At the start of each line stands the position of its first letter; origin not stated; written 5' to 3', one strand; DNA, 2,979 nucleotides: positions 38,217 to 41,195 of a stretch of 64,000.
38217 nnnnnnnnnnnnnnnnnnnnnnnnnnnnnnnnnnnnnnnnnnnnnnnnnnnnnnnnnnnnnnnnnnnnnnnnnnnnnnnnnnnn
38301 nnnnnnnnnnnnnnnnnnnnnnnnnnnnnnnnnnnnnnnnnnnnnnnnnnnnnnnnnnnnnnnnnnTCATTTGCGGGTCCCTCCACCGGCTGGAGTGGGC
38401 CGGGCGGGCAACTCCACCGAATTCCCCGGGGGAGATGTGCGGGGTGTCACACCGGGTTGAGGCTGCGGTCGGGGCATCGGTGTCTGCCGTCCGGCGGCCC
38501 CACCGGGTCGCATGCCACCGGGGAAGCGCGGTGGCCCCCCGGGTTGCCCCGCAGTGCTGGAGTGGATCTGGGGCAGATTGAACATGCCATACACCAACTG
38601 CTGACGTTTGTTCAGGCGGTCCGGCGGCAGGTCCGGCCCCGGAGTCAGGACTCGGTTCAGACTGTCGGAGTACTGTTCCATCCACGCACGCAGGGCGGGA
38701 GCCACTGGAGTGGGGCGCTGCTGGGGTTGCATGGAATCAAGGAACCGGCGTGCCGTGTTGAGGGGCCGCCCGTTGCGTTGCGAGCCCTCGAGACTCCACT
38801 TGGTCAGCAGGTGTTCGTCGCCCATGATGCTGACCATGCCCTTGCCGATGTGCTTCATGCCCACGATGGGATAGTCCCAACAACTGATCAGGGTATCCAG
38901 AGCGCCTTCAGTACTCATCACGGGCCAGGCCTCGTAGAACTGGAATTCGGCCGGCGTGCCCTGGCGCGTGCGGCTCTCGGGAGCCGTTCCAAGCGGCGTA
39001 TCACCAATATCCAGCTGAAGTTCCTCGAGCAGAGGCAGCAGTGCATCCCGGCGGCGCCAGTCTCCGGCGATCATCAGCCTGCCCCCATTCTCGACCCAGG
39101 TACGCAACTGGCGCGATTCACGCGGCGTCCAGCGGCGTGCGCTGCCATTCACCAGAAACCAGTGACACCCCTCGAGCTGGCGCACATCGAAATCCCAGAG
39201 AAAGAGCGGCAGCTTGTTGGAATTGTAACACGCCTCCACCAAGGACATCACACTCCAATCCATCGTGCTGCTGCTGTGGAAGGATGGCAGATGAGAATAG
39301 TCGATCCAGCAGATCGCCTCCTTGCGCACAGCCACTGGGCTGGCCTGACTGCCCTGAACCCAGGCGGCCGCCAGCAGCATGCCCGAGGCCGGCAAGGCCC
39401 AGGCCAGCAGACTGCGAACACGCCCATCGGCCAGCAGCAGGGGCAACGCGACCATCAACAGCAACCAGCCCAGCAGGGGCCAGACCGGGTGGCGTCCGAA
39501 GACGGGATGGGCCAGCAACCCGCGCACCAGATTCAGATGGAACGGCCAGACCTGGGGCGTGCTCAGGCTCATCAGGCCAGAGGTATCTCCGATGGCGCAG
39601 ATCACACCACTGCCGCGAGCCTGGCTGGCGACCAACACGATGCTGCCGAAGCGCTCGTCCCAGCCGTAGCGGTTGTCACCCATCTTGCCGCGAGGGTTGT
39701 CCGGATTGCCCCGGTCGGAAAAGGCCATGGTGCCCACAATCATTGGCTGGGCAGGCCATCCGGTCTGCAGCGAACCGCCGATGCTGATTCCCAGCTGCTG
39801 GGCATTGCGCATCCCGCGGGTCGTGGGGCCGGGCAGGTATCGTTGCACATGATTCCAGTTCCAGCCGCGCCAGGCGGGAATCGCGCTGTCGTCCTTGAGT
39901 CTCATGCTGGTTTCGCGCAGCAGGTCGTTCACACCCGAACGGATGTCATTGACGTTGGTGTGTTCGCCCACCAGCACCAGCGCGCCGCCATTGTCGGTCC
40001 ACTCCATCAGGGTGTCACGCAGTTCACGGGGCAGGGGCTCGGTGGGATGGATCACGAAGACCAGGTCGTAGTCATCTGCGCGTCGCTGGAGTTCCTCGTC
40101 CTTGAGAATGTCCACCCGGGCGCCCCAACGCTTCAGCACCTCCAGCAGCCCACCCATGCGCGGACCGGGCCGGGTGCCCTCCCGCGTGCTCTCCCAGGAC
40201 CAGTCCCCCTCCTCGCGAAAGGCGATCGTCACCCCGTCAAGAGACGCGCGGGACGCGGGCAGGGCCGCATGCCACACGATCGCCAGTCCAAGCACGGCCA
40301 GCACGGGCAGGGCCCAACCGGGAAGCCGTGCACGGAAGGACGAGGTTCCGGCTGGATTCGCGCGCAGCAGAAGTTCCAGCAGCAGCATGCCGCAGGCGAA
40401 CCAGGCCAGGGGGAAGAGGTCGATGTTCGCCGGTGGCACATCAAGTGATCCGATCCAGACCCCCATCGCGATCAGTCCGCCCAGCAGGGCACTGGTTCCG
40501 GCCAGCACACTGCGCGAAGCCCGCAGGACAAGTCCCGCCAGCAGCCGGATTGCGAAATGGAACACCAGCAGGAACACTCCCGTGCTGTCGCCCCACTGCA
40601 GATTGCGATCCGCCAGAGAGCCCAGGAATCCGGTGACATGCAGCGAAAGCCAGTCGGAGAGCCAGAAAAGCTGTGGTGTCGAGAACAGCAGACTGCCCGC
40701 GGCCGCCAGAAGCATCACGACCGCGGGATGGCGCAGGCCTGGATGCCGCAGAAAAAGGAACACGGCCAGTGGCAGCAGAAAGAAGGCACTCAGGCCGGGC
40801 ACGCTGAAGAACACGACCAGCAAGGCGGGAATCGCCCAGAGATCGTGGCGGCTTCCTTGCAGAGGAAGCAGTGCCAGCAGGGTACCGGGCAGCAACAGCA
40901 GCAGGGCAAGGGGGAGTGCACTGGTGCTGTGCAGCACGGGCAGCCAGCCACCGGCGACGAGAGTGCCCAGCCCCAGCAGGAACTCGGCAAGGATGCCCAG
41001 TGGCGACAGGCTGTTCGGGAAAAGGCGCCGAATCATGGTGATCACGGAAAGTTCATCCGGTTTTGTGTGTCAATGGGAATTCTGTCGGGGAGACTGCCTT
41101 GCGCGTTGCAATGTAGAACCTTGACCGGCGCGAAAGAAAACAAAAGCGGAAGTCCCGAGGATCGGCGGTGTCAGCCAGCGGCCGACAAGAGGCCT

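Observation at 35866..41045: Two tandem paralogous giant membrane proteins with duplicated extracytoplasmic GATase1/ThuA-like domains, divergent from the repeat-protein gene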

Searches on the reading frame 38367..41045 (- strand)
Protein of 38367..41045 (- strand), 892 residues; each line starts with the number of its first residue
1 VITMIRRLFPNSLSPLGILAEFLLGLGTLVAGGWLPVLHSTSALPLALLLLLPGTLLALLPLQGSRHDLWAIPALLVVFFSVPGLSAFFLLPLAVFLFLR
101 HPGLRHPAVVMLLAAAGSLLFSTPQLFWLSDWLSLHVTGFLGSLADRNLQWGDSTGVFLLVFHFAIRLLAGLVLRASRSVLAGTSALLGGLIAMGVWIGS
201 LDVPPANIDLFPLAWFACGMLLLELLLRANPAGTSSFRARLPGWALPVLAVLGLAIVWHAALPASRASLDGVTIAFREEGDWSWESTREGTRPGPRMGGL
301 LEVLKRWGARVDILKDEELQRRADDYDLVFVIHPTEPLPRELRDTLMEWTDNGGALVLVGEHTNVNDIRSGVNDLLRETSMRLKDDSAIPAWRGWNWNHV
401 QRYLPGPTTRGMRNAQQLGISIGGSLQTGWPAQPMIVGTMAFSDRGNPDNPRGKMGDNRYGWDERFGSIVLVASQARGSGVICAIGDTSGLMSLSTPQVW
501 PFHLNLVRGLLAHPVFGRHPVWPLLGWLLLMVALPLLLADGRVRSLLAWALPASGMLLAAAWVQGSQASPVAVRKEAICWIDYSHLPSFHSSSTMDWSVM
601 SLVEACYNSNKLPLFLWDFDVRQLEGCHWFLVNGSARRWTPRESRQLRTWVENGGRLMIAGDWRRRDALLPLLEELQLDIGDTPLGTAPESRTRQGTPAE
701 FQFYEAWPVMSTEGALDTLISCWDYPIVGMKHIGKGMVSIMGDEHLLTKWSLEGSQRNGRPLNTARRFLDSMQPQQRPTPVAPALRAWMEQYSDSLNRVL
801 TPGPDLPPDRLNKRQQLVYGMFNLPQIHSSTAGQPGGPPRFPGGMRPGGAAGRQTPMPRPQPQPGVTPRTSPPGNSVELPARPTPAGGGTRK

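Call 6: search_protein_families(library=pfam, proteins=[window:38367-41045:-], max_evalue=1)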
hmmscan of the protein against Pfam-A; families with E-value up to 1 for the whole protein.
window:38367-41045:- (892 aa): 5 families
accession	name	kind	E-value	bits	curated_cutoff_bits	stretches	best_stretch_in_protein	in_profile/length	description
PF14258.12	DUF4350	-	1.4e-13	52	30.4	2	631-748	43-164/181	Domain of unknown function (DUF4350)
PF09822.16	ABC_transp_aux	-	7.2e-06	25.9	34.7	1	309-377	29-108/288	ABC-type uncharacterized transport system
PF09960.14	DUF2194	-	0.047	12.4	30.4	0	307-366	64-125/582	Uncharacterised protein conserved in bacteria (DUF2194)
PF23355.1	IFT52_GIFT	-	0.06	12.8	27.2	0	312-389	32-109/246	IFT52 GIFT domain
PF22369.2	GLMA_2nd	-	0.34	11.1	27.7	0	330-361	52-83/138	GLMA-like, second domain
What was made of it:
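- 38367..41036 (-): Gene A, 889 aa (ATG at 41036; an in-frame GTG at 41045 would give 892 aa), the upstream member of the pair. Pfam DUF4350 at 1.4e-13, above its cut-off (call 6).
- On Pfam ABC_transp_aux (PF09822) domain: A scores 25.9 bits, below the cut-off (call 6).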

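Call 7: search_protein_families(library=ncbifam, proteins=[window:38367-41045:-], max_evalue=1)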
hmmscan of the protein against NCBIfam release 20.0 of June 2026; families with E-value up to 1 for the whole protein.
window:38367-41045:- (892 aa): 1 family
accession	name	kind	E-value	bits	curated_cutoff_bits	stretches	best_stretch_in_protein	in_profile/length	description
NF004414.0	PRK05760.1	equivalog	0.097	12.8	129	1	159-194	14-49/128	F0F1 ATP synthase subunit I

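Call 14: find_homologous_proteins(query=window:38367-41036:-)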
Query window:38367-41036:- (889 aa): 13 proteins with E <= 0.001 among 8000 candidates.
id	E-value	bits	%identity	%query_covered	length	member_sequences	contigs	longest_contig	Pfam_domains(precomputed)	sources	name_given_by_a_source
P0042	0.0e+0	2039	100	100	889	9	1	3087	PF14258.13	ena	-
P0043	3.0e-251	855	64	69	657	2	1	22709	PF14258.13,PF09822.17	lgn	-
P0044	4.9e-230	784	47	96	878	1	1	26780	PF14258.13,PF09822.17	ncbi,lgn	-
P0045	1.1e-182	628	40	92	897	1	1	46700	PF14258.13,PF23355.2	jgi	jgi:hypothetical protein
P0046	1.5e-170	587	41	88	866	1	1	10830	PF14258.13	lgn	-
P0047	1.4e-151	525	55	30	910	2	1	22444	PF14258.13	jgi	jgi:hypothetical protein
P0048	1.2e-148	515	48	60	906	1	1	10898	PF14258.13,PF09822.17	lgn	-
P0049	7.2e-143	496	35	94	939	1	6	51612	PF14258.13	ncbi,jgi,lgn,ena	-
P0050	3.1e-139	484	43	65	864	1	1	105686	PF14258.13,PF09822.17,PF23355.2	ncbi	-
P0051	7.4e-135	469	43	65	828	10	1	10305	PF14258.13,PF23355.2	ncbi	-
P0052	2.0e-117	412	39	44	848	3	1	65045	PF14258.13,PF09822.17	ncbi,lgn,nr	ncbi:MAG: DUF4350 domain-containing protein [bacterium]|nr:DUF4350 domain-containing protein [bacter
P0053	4.7e-87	311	35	63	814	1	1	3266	PF14258.13,PF09822.17,PF23355.2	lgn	-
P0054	1.4e-33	134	27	51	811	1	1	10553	PF14258.13,PF09822.17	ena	-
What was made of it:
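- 38367..41036 (-): 100% identical to the 889-aa database protein P0042 (call 14).
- Checked: The ATG at 41036 gives 889 aa, which is the form on record (P0042, 100% identity, call 14).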

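Call 28: search_protein_families(library=pfam, alignment_id=A2, max_evalue=0.1)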
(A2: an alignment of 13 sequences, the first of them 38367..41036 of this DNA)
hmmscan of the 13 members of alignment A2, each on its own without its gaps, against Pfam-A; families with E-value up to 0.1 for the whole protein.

A. member 1, window:38367-41036:- (889 aa): 4 families
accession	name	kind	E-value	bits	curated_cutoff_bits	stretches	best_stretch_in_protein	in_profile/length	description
PF14258.12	DUF4350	-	1.4e-13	52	30.4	2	628-745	43-164/181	Domain of unknown function (DUF4350)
PF09822.16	ABC_transp_aux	-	7.1e-06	25.9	34.7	1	306-374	29-108/288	ABC-type uncharacterized transport system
PF09960.14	DUF2194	-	0.047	12.4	30.4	0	304-363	64-125/582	Uncharacterised protein conserved in bacteria (DUF2194)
PF23355.1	IFT52_GIFT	-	0.06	12.9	27.2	0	309-386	32-109/246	IFT52 GIFT domain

B. families by the number of members that match (of 13 scanned): 7 families
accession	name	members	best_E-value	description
PF14258.12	DUF4350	13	6.1e-16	Domain of unknown function (DUF4350)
PF09822.16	ABC_transp_aux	13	1.1e-09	ABC-type uncharacterized transport system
PF23355.1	IFT52_GIFT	12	5.3e-08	IFT52 GIFT domain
PF13709.12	DUF4159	3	0.025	Domain of unknown function (DUF4159)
PF22369.2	GLMA_2nd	2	0.014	GLMA-like, second domain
PF09960.14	DUF2194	2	0.047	Uncharacterised protein conserved in bacteria (DUF2194)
PF08532.16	Glyco_hydro_42M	1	0.059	Beta-galactosidase trimerisation domain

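Call 42: predict_structure(alignment_id=A2)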
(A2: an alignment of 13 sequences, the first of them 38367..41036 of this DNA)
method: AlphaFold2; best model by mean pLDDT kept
length: 889 residues; sequences in the alignment: 13
mean_pLDDT: 71.7   pTM: 0.74
mean pLDDT of the five models: 71.7, 69.3, 68.8, 65.9, 65.6
residues with pLDDT >= 90: 141; 70-90: 426; 50-70: 163; < 50: 159
segments of 3 or more residues with pLDDT < 50: 1-9, 227-240, 256-263, 280-292, 490-492, 584-591, 753-773, 793-803, 825-889
pLDDT, mean of each block of 10 residues (from residue 1): 45 77 88 78 89 76 70 79 85 78 85 87 87 89 86 78 84 78 84 85 62 65 52 39 54 50 70 80 40 69 92 94 93 89 95 86 67 92 80 73 72 62 90 88 61 65 89 92 75 70 84 69 83 72 73 72 62 85 49 66 78 84 87 83 95 90 89 89 63 66 82 76 83 91 75 44 38 57 70 43 60 81 48 26 26 29 30 31 30
secondary structure, 60 per line:
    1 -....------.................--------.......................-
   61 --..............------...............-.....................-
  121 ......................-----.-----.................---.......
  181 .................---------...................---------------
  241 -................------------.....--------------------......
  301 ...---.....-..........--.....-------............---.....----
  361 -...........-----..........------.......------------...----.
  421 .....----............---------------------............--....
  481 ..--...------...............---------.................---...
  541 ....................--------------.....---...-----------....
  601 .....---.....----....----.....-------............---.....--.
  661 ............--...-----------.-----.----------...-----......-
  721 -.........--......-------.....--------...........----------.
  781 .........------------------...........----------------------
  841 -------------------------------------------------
elements in order (helices of 4 or more, strands of 3 or more residues): H2-5 H12-28 H37-59 H63-76 H83-97 H99-119 H121-142 H154-170 H174-197 H207-225 H242-257 E270-274 H295-303 E307-311 H313-322 E325-329 H337-348 E352-356 H362-372 E378-387 H394-397 E398-400 E420-425 E430-441 E463-474 E477-482 H494-508 H518-534 H538-560 E575-579 H597-605 E609-613 H618-621 E626-630 H638-649 E653-657 H660-672 E675-677 E706-708 E714-719 E722-730 E733-738 H746-750 H759-769 H780-789 H808-818
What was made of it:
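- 38367..41036 (-): AF2 model in call 42.
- Checked: The Pro-rich tail of A (residues 825-889) is predicted to be disordered (call 42).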

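Call 93: fold_search(model_id=the predicted structure, library=pdb)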
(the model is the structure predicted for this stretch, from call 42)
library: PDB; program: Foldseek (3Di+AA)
matches with E <= 10: 599; with E <= 0.001: 74
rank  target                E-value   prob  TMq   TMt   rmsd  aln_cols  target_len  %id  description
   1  5xb7_D                7.1e-06  1.00  0.19  0.23  19.3       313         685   14  GH42 alpha-L-arabinopyranosidase from Bifidobacterium animalis subsp. lactis Bl-04 (released 2017-11-01)
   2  5xb7_F                7.8e-06  1.00  0.18  0.23  20.8       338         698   14  GH42 alpha-L-arabinopyranosidase from Bifidobacterium animalis subsp. lactis Bl-04 (released 2017-11-01)
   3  5fmr_C                1.4e-05  1.00  0.18  0.60   6.2       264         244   14  crIFT52 N-terminal domain (released 2016-03-09)
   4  2gk3_E                1.8e-05  1.00  0.18  0.55   8.0       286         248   12  Cytoplasmic Protein STM3548 from Salmonella typhimurium (released 2006-05-02)
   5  5fms_B                2.0e-05  1.00  0.17  0.62   8.0       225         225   16  mmIFT52 N-terminal domain (released 2016-03-09)
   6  5xb7_E                2.0e-05  1.00  0.19  0.24  17.6       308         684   15  GH42 alpha-L-arabinopyranosidase from Bifidobacterium animalis subsp. lactis Bl-04 (released 2017-11-01)
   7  7bob_C                2.1e-05  1.00  0.16  0.23  16.7       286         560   10  Exo-beta-1,4-mannosidase Op5Man5 from Opitutaceae bacterium strain TAV5 (released 2021-07-14)
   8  5fmr_A                2.2e-05  1.00  0.19  0.62   7.0       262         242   14  crIFT52 N-terminal domain (released 2016-03-09)
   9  2gk3_A                2.2e-05  1.00  0.17  0.55   7.3       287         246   12  Cytoplasmic Protein STM3548 from Salmonella typhimurium (released 2006-05-02)
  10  5xb7_A                2.5e-05  1.00  0.18  0.23  13.5       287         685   15  GH42 alpha-L-arabinopyranosidase from Bifidobacterium animalis subsp. lactis Bl-04 (released 2017-11-01)
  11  5fms_A                2.7e-05  1.00  0.17  0.59   9.1       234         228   15  mmIFT52 N-terminal domain (released 2016-03-09)
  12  7bob_A                2.7e-05  1.00  0.16  0.24  13.8       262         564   13  Exo-beta-1,4-mannosidase Op5Man5 from Opitutaceae bacterium strain TAV5 (released 2021-07-14)
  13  7bob_B                2.7e-05  1.00  0.16  0.23  17.3       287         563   11  Exo-beta-1,4-mannosidase Op5Man5 from Opitutaceae bacterium strain TAV5 (released 2021-07-14)
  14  3soz_A                3.1e-05  1.00  0.15  0.46  10.2       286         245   11  Cytoplasmic Protein STM1381 from Salmonella typhimurium LT2 (released 2011-08-03)
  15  5xb7_C                3.4e-05  1.00  0.18  0.23  13.7       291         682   14  GH42 alpha-L-arabinopyranosidase from Bifidobacterium animalis subsp. lactis Bl-04 (released 2017-11-01)
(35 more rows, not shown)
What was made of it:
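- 39507..40244 (-): A first extracytoplasmic GIFT/GATase1-like domain (aa 265-510), containing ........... at 350-360 (nt 39957-39989). Foldseek matches in call 93.
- On GIFT domain fold (IFT52 / OST48 / GldG superfamily): A vs 5fmr at E 1.4e-5, TM-score 0.60 (call 93).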
